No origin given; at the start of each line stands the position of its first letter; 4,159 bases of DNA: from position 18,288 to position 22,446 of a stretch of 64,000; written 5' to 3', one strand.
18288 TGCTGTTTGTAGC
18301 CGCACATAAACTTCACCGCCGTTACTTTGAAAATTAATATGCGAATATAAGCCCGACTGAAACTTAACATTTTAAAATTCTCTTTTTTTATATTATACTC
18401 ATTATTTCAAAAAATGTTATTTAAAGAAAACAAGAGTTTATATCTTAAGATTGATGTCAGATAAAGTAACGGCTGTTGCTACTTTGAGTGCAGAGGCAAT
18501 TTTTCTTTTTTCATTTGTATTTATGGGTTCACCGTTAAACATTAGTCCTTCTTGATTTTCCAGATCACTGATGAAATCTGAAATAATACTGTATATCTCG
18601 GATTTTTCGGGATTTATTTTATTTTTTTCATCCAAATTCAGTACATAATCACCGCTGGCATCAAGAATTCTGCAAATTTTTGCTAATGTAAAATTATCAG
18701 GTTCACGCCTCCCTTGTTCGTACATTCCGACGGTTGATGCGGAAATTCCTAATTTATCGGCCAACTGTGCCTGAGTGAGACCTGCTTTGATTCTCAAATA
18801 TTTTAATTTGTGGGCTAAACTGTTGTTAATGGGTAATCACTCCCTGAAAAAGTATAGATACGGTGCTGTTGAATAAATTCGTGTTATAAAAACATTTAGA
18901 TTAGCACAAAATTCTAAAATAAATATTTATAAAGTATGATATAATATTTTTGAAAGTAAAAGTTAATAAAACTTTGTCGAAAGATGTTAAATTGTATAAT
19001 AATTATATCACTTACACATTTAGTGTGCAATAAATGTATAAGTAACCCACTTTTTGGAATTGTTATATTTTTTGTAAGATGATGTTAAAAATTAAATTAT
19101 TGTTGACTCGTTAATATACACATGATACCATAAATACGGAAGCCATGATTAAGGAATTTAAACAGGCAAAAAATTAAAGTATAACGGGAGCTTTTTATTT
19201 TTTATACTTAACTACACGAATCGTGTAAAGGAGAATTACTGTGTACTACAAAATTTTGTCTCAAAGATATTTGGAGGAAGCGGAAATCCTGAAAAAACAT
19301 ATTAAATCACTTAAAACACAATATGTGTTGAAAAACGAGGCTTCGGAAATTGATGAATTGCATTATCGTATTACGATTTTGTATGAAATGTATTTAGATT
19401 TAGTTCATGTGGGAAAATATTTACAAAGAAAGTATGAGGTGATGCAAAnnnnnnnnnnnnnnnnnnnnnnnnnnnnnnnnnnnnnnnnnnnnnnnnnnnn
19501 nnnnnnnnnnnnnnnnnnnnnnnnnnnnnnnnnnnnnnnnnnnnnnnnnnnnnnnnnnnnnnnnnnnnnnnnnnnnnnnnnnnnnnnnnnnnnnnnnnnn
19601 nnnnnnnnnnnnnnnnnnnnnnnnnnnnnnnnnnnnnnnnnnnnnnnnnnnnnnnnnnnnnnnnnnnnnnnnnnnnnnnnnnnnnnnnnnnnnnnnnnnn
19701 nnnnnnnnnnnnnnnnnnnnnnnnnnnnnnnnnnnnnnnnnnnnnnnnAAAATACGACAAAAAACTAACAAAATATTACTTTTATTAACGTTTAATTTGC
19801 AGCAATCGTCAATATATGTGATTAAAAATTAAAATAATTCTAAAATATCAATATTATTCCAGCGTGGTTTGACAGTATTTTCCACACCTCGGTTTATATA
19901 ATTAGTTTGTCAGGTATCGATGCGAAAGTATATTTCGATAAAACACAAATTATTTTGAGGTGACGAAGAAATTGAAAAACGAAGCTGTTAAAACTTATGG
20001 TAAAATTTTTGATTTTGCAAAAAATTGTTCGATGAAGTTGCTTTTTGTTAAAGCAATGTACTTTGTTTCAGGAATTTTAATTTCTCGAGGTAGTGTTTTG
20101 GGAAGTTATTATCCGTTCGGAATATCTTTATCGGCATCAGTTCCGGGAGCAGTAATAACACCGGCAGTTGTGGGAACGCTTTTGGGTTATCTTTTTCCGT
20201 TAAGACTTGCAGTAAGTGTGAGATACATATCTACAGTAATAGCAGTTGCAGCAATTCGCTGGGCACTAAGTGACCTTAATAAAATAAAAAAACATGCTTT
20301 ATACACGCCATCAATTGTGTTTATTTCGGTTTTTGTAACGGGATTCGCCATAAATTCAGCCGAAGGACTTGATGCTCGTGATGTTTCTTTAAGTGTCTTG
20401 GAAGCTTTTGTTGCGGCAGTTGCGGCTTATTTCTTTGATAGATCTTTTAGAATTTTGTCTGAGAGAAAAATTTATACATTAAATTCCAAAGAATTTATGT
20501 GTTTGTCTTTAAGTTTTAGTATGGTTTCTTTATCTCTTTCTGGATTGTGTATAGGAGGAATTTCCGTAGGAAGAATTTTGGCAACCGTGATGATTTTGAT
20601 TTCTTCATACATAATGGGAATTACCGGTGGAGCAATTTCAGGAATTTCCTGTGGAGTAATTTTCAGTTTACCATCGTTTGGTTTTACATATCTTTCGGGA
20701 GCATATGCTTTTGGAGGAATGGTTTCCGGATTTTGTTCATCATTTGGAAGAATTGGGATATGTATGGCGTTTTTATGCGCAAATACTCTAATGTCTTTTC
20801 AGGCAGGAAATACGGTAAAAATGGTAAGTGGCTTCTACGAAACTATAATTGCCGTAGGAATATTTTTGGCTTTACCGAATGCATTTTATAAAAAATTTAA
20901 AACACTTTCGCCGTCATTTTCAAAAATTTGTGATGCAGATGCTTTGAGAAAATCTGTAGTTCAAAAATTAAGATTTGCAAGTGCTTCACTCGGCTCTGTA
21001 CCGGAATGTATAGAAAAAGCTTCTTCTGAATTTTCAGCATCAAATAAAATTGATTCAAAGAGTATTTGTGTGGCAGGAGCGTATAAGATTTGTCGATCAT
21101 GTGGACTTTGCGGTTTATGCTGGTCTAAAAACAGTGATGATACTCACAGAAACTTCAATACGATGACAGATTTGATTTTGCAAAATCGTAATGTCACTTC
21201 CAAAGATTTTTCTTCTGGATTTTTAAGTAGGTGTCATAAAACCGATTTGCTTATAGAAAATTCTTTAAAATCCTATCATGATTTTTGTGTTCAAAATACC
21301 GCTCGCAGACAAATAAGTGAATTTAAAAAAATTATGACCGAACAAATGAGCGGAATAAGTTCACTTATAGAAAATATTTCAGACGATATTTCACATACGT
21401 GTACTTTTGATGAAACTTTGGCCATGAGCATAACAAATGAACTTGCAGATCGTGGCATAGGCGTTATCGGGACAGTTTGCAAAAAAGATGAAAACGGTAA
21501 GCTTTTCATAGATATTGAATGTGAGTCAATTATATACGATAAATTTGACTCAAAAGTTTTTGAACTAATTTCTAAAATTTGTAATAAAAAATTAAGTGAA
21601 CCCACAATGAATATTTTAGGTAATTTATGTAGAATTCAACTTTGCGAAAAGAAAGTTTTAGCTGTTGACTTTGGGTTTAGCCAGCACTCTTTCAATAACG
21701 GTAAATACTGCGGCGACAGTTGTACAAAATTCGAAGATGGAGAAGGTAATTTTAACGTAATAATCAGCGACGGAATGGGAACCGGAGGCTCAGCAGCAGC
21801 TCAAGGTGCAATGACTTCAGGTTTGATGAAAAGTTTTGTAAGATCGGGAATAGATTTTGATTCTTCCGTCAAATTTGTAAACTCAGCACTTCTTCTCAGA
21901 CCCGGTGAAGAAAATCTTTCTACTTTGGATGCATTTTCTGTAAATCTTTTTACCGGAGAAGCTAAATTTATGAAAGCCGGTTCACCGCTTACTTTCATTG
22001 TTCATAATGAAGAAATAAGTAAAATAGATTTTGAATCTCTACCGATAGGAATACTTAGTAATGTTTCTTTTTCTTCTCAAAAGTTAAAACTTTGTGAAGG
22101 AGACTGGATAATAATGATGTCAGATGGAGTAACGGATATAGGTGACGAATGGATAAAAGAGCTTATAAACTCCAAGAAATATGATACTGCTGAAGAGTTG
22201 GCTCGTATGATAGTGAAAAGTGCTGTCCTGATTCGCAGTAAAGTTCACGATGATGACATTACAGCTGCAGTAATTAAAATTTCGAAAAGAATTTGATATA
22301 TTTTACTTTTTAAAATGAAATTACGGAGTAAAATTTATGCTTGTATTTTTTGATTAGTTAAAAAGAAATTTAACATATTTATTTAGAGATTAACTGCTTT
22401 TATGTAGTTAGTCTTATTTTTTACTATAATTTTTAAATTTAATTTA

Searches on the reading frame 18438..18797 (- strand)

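Call 4: search_protein_families(library=ncbifam, proteins=[window:18438-18797:-], max_evalue=0.1)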
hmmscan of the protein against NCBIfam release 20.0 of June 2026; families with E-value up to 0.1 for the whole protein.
window:18438-18797:- (119 aa): 26 families (the best 25 are shown)
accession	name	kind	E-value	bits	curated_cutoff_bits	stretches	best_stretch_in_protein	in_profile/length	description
NF041951.1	phage_RstR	subfamily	5.6e-13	49.1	80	1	1-63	10-72/108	RstR family transcriptional repressor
TIGR03070.1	couple_hipB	subfamily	1.7e-09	37.5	71.65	1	1-49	10-55/58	type II toxin-antitoxin system Y4mF family antitoxin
NF047948.1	male_kill_WMK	equivalog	4.7e-07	29.6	300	1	2-112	171-283/300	WO male-killing family protein Wmk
NF007257.0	PRK09706.1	subfamily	5.1e-06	26.3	101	1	2-65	14-77/135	transcriptional repressor DicA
NF007271.0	PRK09726.1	equivalog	6.4e-06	26.1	79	1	2-65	21-80/88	type II toxin-antitoxin system antitoxin HipB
NF047542.1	telomere_Tap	equivalog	1.5e-05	23.9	600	1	2-52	26-76/695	telomere-associated protein Tap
TIGR03830.1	CxxCG_CxxCG_HTH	subfamily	0.00029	20.6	61.8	1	1-48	73-119/127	type II TA system antitoxin MqsA family protein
NF040522.1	VC1465_fam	subfamily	0.0004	20.4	70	1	2-45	5-47/111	VC1465 family Xer recombination activation factor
NF052239.1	antitox_spr1629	equivalog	0.00044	19.5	335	1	2-59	11-68/377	spr1629 family repressor/antitoxin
TIGR00270.2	TIGR00270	equivalog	0.00046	20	110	1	2-46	84-128/159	multiprotein bridging factor aMBF1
NF007408.0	PRK09943.1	equivalog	0.0036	16.9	211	1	2-54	16-68/185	HTH-type transcriptional regulator PuuR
NF041265.1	NadS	equivalog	0.0062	16.8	60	1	6-43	43-79/94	NadS family protein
NF038310.1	lysogeny_AimR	equivalog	0.0065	15.5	70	1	4-47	7-50/365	AimR family lysis-lysogeny pheromone receptor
TIGR02937.1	sigma70-ECF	superfamily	0.0077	15.9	42.9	1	2-26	129-153/165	sigma-70 family RNA polymerase sigma factor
NF049902.1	FTL_1293_fam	exception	0.012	15.8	170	1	3-29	19-45/150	FTL_1293 family small RNA FtrC-regulated protein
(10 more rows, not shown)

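Call 5: search_protein_families(library=pfam, proteins=[window:18438-18797:-], max_evalue=0.1)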
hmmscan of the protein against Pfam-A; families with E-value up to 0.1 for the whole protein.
window:18438-18797:- (119 aa): 16 families
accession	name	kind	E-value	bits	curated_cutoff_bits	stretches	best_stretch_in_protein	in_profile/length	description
PF01381.28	HTH_3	-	1.2e-15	57.7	23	1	2-51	5-54/55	Helix-turn-helix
PF13560.12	HTH_31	-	2.6e-12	47.3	27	1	1-50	9-59/64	Helix-turn-helix domain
PF12844.13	HTH_19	-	1.2e-07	31.9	30.2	1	1-55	7-61/64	Helix-turn-helix domain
PF13443.12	HTH_26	-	4e-06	27.4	22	1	2-46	6-51/63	Cro/C1-type HTH DNA-binding domain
PF13412.12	HTH_24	-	0.0003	20.8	21.9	1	5-23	16-34/48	Winged helix-turn-helix DNA-binding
PF13384.12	HTH_23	-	0.0011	19.2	24.6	1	4-23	15-34/50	Homeodomain-like domain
PF04545.22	Sigma70_r4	-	0.004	17.1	24.1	1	4-23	18-37/50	Sigma-70, region 4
PF00196.25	GerE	-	0.0085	16.1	23.5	1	4-26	15-37/57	Bacterial regulatory proteins, luxR family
PF13613.12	HTH_Tnp_4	-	0.012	15.7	27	1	1-24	14-37/53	Helix-turn-helix of DDE superfamily endonuclease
PF13744.12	HTH_37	-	0.016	15.5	27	1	5-50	30-73/80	Helix-turn-helix domain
PF12802.13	MarR_2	-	0.017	15.7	27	1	6-23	19-37/61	MarR family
PF08281.18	Sigma70_r4_2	-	0.025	14.7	25.7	1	6-24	26-44/54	Sigma-70, region 4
PF07022.19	Phage_CI_repr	-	0.038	14.8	22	0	9-25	15-31/65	Bacteriophage CI repressor helix-turn-helix domain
PF20432.4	Xre-like-HTH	-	0.049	14.4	25.8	0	5-23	22-40/63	Antitoxin Xre-like helix-turn-helix domain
PF13413.12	HTH_25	-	0.084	13.2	24.6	0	2-29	6-33/62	Helix-turn-helix domain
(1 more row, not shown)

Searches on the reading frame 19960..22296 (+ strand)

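Call 4: search_protein_families(library=ncbifam, proteins=[window:19960-22296:+], max_evalue=0.1)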
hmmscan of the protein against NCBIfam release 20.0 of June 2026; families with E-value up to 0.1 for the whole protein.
window:19960-22296:+ (778 aa): 3 families
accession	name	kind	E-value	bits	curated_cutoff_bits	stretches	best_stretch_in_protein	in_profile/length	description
TIGR02865.1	spore_II_E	equivalog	4.3e-119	398.8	490.8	1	33-774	2-763/764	stage II sporulation protein E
NF033484.1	Stp1_PP2C_phos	equivalog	0.00045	19.8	230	1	696-772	159-231/232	Stp1/IreP family PP2C-type Ser/Thr phosphatase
NF045505.1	RR_RssB_Pseudo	equivalog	0.095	11.7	700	0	676-727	290-341/394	two-component system response regulator RssB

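Call 5: search_protein_families(library=pfam, proteins=[window:19960-22296:+], max_evalue=0.1)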
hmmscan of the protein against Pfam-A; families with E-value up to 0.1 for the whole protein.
window:19960-22296:+ (778 aa): 2 families
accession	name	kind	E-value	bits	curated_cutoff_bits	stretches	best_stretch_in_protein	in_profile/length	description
PF19732.4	SpoIIE_N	-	3.6e-46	158.4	27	1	18-522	28-540/605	Stage II sporulation protein E N-terminal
PF07228.17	SpoIIE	-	3.7e-27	95.9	25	1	595-774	2-191/192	Stage II sporulation protein E (SpoIIE)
